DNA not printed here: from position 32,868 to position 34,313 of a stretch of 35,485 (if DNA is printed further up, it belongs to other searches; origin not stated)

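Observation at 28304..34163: Four-gene extracytoplasmic glutamine/glutamate operon: DUF1028, DAACS symporter::SBP fusion, secreted glutaminase, porin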

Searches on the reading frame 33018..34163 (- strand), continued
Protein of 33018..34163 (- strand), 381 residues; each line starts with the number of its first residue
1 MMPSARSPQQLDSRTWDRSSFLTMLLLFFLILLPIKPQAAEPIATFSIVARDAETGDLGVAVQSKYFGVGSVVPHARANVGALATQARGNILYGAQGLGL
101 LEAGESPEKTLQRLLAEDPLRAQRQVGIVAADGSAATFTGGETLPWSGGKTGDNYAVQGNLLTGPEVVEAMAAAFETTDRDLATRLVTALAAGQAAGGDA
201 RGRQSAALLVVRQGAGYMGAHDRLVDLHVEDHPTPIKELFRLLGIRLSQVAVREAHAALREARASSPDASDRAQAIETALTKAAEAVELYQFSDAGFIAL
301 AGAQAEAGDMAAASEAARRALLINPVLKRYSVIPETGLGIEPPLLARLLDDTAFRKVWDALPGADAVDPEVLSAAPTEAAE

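Call 72: search_dna_similar(query=window:33018-34031:-, collection=plasmids, mode=protein, max_rows=30, rows=spread)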
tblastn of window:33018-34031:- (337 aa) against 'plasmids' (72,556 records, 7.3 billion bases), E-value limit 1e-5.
Records with a match: 266; places in all: 278; records where one place covers at least 80% of the query: 0.
Best place of each record, by identity: 60-80% 1; <60% 265.
By first word of the organism name: Klebsiella 110; Rhizobium 21; Pantoea 14; Sulfitobacter 13; Paraburkholderia 10; Burkholderia 8; Shinella 7; Escherichia 7; Bradyrhizobium 7; Haloferax 6; and 42 more.
By predicted mobility (MOB-suite, as given by PLSDB): non-mobilizable 138; conjugative 106; mobilizable 22.
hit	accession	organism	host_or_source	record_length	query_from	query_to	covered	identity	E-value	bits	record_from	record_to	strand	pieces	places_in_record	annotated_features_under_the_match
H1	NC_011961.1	Thermomicrobium roseum DSM 5159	-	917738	1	201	60%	64.2%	1e-48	181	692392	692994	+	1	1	DUF1028 domain-containing protein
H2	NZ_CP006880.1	Rhizobium gallicum bv. gallicum R602sp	Phaseolus vulgaris,whole ...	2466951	1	201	60%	46.8%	7e-27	118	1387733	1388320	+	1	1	record has no annotation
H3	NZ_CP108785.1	Embleya sp. NBC_00888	-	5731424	1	201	60%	44.1%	6e-18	92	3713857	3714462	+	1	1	none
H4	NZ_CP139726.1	Sulfitobacter faviae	Bacterial Culture,hydrothermal vent ...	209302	1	201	60%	42.9%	3e-19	96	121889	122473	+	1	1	DUF1028 domain-containing protein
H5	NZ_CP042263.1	Qingshengfaniella alkalisoli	cell culture,saline soil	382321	1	201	60%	42.3%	1e-18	94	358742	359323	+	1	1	DUF1028 domain-containing protein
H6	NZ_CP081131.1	Sulfitobacter sp. W074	-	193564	1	199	59%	42.0%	2e-19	97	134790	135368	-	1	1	DUF1028 domain-containing protein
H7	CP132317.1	Shinella sumterensis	Homo sapiens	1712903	1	198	59%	37.7%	5e-10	68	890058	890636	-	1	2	DUF1028 domain-containing protein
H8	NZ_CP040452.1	Halomonas sp. PA16-9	-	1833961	1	196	58%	37.2%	8e-10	67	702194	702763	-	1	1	none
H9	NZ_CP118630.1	Pantoea dispersa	Pure isolate,soil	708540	1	143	42%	42.7%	2e-17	91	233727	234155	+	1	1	DUF1028 domain-containing protein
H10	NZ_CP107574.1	Pantoea dispersa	Spermacoce stricta,Pure ...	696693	1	143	42%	42.0%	8e-17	89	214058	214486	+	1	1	DUF1028 domain-containing protein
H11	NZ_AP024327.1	Caballeronia sp. NK8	-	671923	1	143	42%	40.6%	2e-10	70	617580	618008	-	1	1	DUF1028 domain-containing protein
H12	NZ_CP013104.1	Paraburkholderia caribensis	-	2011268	1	143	42%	39.2%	3e-10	69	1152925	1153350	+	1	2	none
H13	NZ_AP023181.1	Paraburkholderia sp. PGU19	Physopelta gutta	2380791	1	143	42%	38.1%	6e-14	80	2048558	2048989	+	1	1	none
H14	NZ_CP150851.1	Burkholderia pyrrocinia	-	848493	1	143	37%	43.5%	2e-12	98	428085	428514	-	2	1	none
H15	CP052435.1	Klebsiella pneumoniae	Homo sapiens,blood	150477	1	143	42%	37.1%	2e-14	82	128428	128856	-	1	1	DUF1028 domain-containing protein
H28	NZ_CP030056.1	Bradyrhizobium sp. CCBAU 53340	Arachis hypogaea,Microbe,nodule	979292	1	143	42%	35.0%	2e-7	60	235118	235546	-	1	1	DUF1028 domain-containing protein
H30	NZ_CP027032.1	Natrarchaeobaculum sulfurireducens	Shar-Burdiin hypersaline soda lake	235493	1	131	39%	35.9%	1e-8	64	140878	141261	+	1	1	DUF1028 domain-containing protein | ABC transporter ATP-binding protein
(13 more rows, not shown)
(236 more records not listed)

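Call 73: get_annotated_region(hit=H1, flank=6000)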
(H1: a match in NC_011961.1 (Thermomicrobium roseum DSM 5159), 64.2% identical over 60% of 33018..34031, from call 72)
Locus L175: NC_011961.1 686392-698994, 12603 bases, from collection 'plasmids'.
description: Thermomicrobium roseum DSM 5159 plasmid unnamed, complete sequence
organism: Thermomicrobium roseum DSM 5159 (NCBI taxid 309801)
taxonomy: Bacteria; Thermomicrobiota; Thermomicrobia; Thermomicrobiales; Thermomicrobiaceae; Thermomicrobium; Thermomicrobium roseum; Thermomicrobium roseum DSM 5159
host: -; source: -; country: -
typing (MOB-suite, as given by PLSDB): non-mobilizable
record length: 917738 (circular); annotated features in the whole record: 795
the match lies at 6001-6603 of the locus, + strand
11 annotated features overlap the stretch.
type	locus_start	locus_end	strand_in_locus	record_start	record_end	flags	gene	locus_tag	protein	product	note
CDS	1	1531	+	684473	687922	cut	-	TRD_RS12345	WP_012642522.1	AAA domain-containing protein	-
CDS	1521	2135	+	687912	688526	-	-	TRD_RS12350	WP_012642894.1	hypothetical protein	-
CDS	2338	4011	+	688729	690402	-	-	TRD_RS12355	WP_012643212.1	ABC transporter substrate-binding protein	-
CDS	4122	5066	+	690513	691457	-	-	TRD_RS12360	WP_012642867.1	ABC transporter permease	GO:0055085 - transmembrane transport [Evidence IEA]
CDS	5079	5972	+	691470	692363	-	-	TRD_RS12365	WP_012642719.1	ABC transporter permease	-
CDS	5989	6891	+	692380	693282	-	-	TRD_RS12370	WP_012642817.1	DUF1028 domain-containing protein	-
CDS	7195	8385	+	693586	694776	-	-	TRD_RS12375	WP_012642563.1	ABC transporter substrate-binding protein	-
CDS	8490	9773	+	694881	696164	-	-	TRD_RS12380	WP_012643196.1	Gfo/Idh/MocA family oxidoreductase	-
CDS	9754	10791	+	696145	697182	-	-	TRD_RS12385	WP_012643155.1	SIS domain-containing protein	GO:0005975 - carbohydrate metabolic process [Evidence IEA]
CDS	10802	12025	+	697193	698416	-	nagA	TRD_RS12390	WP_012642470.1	N-acetylglucosamine-6-phosphate deacetylase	GO:0006040 - amino sugar metabolic process [Evidence IEA]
CDS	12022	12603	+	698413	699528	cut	-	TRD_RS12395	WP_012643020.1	serine hydrolase domain-containing protein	-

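Call 74: get_annotated_region(hit=H4, flank=6000)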
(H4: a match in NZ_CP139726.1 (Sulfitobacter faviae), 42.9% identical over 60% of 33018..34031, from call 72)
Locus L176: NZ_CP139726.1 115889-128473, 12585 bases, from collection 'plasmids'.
description: Sulfitobacter faviae strain OXR-9 plasmid unnamed01, complete sequence
organism: Sulfitobacter faviae (NCBI taxid 1775881)
taxonomy: Bacteria; Pseudomonadota; Alphaproteobacteria; Rhodobacterales; Roseobacteraceae; Sulfitobacter; Sulfitobacter faviae
host: -; source: Bacterial Culture,hydrothermal vent plume; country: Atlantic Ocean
typing (MOB-suite, as given by PLSDB): non-mobilizable
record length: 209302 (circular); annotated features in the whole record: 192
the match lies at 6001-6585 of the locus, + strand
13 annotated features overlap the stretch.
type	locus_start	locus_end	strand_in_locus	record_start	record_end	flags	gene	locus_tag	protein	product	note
CDS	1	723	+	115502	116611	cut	-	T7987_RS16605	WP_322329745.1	dipeptide ABC transporter ATP-binding protein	GO:0015833 - peptide transport [Evidence IEA]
CDS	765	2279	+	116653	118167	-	-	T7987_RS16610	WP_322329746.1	ABC transporter substrate-binding protein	-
CDS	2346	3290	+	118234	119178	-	-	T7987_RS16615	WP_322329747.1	ABC transporter permease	GO:0055085 - transmembrane transport [Evidence IEA]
CDS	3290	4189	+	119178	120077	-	-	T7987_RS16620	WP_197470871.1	ABC transporter permease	-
CDS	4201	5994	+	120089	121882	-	-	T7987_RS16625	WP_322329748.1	gamma-glutamyltransferase family protein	-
CDS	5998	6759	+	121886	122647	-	-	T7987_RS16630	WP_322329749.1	DUF1028 domain-containing protein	-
CDS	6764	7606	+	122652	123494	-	-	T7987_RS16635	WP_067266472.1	sulfite exporter TauE/SafE family protein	GO:0006810 - transport [Evidence IEA]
CDS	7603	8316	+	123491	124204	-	-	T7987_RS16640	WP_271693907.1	FCD domain-containing protein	-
CDS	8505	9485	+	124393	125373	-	phnD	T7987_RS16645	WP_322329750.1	phosphate/phosphite/phosphonate ABC transporter substrate-binding protein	-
CDS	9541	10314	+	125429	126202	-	phnC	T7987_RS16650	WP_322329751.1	phosphonate ABC transporter ATP-binding protein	GO:0015716 - organic phosphonate transport [Evidence IEA]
CDS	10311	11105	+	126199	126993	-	phnE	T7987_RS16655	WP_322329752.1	phosphonate ABC transporter, permease protein PhnE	GO:0015716 - organic phosphonate transport [Evidence IEA]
CDS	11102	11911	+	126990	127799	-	phnE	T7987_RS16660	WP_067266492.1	phosphonate ABC transporter, permease protein PhnE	GO:0015716 - organic phosphonate transport [Evidence IEA]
CDS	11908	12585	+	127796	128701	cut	-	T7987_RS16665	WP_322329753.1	HAD-IIA family hydrolase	GO:0008152 - metabolic process [Evidence IEA]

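Call 75: get_annotated_region(hit=H15, flank=6000)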
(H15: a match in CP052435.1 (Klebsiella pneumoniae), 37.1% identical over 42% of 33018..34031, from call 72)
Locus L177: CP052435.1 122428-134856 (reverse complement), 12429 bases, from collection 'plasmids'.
description: Klebsiella pneumoniae strain C16KP0108 plasmid pC16KP0108-1, complete sequence
organism: Klebsiella pneumoniae (NCBI taxid 573)
taxonomy: Bacteria; Pseudomonadota; Gammaproteobacteria; Enterobacterales; Enterobacteriaceae; Klebsiella; Klebsiella pneumoniae
host: -; source: Homo sapiens,blood; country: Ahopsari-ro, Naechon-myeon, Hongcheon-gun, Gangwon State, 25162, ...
typing (MOB-suite, as given by PLSDB): non-mobilizable; replicon IncFIB; mating-pair formation MPF_F
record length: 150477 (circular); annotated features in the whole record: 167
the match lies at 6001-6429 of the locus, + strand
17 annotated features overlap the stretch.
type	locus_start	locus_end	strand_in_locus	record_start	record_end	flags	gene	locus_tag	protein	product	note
CDS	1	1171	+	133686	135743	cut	-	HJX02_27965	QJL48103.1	ParB/RepB/Spo0J family partition protein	-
CDS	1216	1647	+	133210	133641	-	psiB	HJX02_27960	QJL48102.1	conjugation system SOS inhibitor PsiB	-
CDS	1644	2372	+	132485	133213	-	-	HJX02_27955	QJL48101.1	plasmid SOS inhibition protein A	-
CDS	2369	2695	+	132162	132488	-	-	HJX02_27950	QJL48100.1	theronine dehydrogenase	-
CDS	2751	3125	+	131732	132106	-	-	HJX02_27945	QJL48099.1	hypothetical protein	-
CDS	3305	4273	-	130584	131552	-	-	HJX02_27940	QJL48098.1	IS5 family transposase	-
CDS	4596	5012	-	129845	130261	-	-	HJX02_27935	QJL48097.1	PIN domain-containing protein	-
CDS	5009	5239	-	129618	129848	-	-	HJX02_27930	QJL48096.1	AbrB/MazE/SpoVT family DNA-binding domain-containing protein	-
CDS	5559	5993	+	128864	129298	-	-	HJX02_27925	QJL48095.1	RidA family protein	-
CDS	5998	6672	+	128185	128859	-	-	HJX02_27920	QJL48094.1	DUF1028 domain-containing protein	-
CDS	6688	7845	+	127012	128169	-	argE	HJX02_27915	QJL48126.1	acetylornithine deacetylase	-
CDS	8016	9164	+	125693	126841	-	-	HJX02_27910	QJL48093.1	ABC transporter ATP-binding protein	-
CDS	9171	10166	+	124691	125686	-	-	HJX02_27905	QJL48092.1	NAD(P)H-quinone oxidoreductase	-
CDS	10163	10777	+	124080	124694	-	-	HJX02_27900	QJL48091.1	glutathione S-transferase family protein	-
CDS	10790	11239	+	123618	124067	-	-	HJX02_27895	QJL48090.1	3-dehydroquinate dehydratase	-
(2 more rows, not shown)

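Call 76: get_annotated_region(hit=H9, flank=6000)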
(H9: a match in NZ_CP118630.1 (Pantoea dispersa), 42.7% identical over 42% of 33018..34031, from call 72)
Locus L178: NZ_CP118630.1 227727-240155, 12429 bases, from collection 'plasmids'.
description: Pantoea dispersa strain VWJL.P1 plasmid pVWJL.P1, complete sequence
organism: Pantoea dispersa (NCBI taxid 59814)
taxonomy: Bacteria; Pseudomonadota; Gammaproteobacteria; Enterobacterales; Erwiniaceae; Pantoea; Pantoea dispersa
host: -; source: Pure isolate,soil; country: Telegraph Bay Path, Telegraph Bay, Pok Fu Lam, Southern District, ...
typing (MOB-suite, as given by PLSDB): non-mobilizable; replicon rep_cluster_1232
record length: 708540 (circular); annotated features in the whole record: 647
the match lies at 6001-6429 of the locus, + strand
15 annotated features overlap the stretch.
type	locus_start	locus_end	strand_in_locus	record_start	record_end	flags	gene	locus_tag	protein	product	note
CDS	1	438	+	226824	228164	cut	-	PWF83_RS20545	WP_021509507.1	MFS transporter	GO:0055085 - transmembrane transport [Evidence IEA]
CDS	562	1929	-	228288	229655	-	-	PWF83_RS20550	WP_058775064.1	MFS transporter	GO:0055085 - transmembrane transport [Evidence IEA]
CDS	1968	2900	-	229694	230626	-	-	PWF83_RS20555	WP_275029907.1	SMP-30/gluconolactonase/LRE family protein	-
CDS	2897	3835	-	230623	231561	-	-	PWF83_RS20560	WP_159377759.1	hydroxyacid dehydrogenase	-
CDS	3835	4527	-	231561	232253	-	-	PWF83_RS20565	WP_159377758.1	RraA family protein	-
CDS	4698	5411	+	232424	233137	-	-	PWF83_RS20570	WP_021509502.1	IclR family transcriptional regulator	GO:0006355 - regulation of DNA-templated transcription [Evidence IEA]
CDS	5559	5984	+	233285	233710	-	-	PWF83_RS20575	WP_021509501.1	RidA family protein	-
CDS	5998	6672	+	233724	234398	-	-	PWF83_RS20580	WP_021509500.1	DUF1028 domain-containing protein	-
CDS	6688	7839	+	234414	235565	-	argE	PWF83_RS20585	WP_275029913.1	acetylornithine deacetylase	GO:0006592 - ornithine biosynthetic process [Evidence IEA]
CDS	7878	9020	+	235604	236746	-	-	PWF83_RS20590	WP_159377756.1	ABC transporter ATP-binding protein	-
CDS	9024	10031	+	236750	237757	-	-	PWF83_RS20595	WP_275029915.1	NAD(P)H-quinone oxidoreductase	-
CDS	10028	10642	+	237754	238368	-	-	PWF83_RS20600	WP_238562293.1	glutathione S-transferase N-terminal domain-containing protein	GO:0006749 - glutathione metabolic process [Evidence IEA]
CDS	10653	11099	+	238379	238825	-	-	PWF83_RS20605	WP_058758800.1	type II 3-dehydroquinate dehydratase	-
CDS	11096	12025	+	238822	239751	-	-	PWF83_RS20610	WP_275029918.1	glyoxylate/hydroxypyruvate reductase A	-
CDS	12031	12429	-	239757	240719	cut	-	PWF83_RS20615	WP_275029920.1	LysR family transcriptional regulator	-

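Call 77: get_annotated_region(hit=H5, flank=5000)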
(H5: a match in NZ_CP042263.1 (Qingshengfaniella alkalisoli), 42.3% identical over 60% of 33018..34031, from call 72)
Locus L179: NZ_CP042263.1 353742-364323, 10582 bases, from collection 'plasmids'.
description: Qingshengfaniella alkalisoli strain LN3S51 plasmid unnamed2, complete sequence
organism: Qingshengfaniella alkalisoli (NCBI taxid 2599296)
taxonomy: Bacteria; Pseudomonadota; Alphaproteobacteria; Rhodobacterales; Paracoccaceae; Qingshengfaniella; Qingshengfaniella alkalisoli
host: -; source: cell culture,saline soil; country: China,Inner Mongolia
typing (MOB-suite, as given by PLSDB): non-mobilizable
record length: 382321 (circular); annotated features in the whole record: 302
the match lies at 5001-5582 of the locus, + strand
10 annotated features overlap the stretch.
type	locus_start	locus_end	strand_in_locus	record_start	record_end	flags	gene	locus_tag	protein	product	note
CDS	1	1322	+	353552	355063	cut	-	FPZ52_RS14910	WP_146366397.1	ABC transporter substrate-binding protein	-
CDS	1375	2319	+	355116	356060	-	-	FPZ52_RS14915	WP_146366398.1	ABC transporter permease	GO:0055085 - transmembrane transport [Evidence IEA]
CDS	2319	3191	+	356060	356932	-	-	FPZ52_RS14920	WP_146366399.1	ABC transporter permease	-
CDS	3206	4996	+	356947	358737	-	-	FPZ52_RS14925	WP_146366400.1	gamma-glutamyltransferase family protein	-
CDS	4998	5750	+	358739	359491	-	-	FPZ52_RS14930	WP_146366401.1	DUF1028 domain-containing protein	-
CDS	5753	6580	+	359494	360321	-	-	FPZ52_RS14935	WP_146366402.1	sulfite exporter TauE/SafE family protein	GO:0006810 - transport [Evidence IEA]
CDS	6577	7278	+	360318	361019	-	-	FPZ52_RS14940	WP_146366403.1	FCD domain-containing protein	-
CDS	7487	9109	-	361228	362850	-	-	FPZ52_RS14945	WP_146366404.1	ABC transporter ATP-binding protein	-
CDS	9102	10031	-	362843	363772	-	-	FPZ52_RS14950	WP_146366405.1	ABC transporter permease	-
CDS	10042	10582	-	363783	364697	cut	-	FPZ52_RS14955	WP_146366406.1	ABC transporter permease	GO:0055085 - transmembrane transport [Evidence IEA]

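Call 78: get_annotated_region(hit=H7, flank=5000)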
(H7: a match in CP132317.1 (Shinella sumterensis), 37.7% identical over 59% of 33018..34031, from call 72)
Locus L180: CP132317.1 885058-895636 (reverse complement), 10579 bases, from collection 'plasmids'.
description: Shinella sumterensis strain UPHL-collab-3 plasmid unnamed1, complete sequence
organism: Shinella sumterensis (NCBI taxid 1967501)
taxonomy: Bacteria; Pseudomonadota; Alphaproteobacteria; Hyphomicrobiales; Rhizobiaceae; Shinella; Shinella sumterensis
host: -; source: Homo sapiens; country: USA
typing (MOB-suite, as given by PLSDB): non-mobilizable
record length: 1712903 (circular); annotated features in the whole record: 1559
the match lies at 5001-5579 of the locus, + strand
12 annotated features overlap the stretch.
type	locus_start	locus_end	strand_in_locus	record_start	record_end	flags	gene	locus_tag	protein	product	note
CDS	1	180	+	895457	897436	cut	-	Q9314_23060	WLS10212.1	hydantoinase B/oxoprolinase family protein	-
CDS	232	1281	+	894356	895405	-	-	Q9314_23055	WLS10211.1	extracellular solute-binding protein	-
CDS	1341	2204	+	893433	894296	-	-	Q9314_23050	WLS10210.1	ABC transporter permease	-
CDS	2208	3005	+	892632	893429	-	-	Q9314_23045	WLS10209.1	ABC transporter permease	-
CDS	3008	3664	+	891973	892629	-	-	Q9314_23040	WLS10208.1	VOC family protein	-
CDS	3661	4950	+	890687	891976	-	-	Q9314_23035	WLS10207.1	FAD-binding oxidoreductase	-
CDS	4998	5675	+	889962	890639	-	-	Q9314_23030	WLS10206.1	DUF1028 domain-containing protein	-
CDS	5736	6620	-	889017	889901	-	purU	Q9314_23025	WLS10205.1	formyltetrahydrofolate deformylase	-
CDS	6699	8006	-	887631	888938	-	glnT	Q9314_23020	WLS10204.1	type III glutamate--ammonia ligase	-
CDS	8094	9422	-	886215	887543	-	-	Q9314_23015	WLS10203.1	FMN-binding glutamate synthase family protein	-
CDS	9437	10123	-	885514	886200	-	-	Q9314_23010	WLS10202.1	GXGXG domain-containing protein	-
CDS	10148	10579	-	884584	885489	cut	-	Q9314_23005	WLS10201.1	glutamine amidotransferase family protein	-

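Call 79: get_annotated_region(hit=H28, flank=5000)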
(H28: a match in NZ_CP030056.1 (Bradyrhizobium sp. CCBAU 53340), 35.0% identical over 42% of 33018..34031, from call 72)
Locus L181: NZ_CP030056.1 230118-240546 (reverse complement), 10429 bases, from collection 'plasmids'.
description: Bradyrhizobium sp. CCBAU 53340 plasmid unnamed, complete sequence
organism: Bradyrhizobium sp. CCBAU 53340 (NCBI taxid 1325112)
taxonomy: Bacteria; Pseudomonadota; Alphaproteobacteria; Hyphomicrobiales; Nitrobacteraceae; Bradyrhizobium; Bradyrhizobium sp. CCBAU 53340
host: -; source: Arachis hypogaea,Microbe,nodule; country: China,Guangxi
typing (MOB-suite, as given by PLSDB): mobilizable; relaxase MOBP
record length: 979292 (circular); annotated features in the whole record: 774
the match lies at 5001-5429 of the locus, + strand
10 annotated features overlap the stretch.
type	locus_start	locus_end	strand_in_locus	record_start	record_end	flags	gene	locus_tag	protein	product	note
CDS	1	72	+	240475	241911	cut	-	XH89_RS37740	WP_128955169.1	NAD-dependent succinate-semialdehyde dehydrogenase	-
CDS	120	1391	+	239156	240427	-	-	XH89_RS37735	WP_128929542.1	hypothetical protein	-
CDS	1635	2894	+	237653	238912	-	-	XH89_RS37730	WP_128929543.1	Glu/Leu/Phe/Val dehydrogenase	-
CDS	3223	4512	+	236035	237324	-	-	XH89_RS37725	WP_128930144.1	NAD(P)/FAD-dependent oxidoreductase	-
CDS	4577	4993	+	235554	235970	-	-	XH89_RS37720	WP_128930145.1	RidA family protein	-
CDS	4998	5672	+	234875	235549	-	-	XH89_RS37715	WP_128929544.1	DUF1028 domain-containing protein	-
CDS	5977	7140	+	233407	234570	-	argE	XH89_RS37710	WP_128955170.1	acetylornithine deacetylase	GO:0006592 - ornithine biosynthetic process [Evidence IEA]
CDS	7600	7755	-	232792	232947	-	-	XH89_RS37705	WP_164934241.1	hypothetical protein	-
CDS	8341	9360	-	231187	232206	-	-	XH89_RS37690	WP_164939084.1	Ldh family oxidoreductase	-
CDS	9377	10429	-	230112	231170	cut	-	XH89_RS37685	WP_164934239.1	2-dehydropantoate 2-reductase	GO:0015940 - pantothenate biosynthetic process [Evidence IEA]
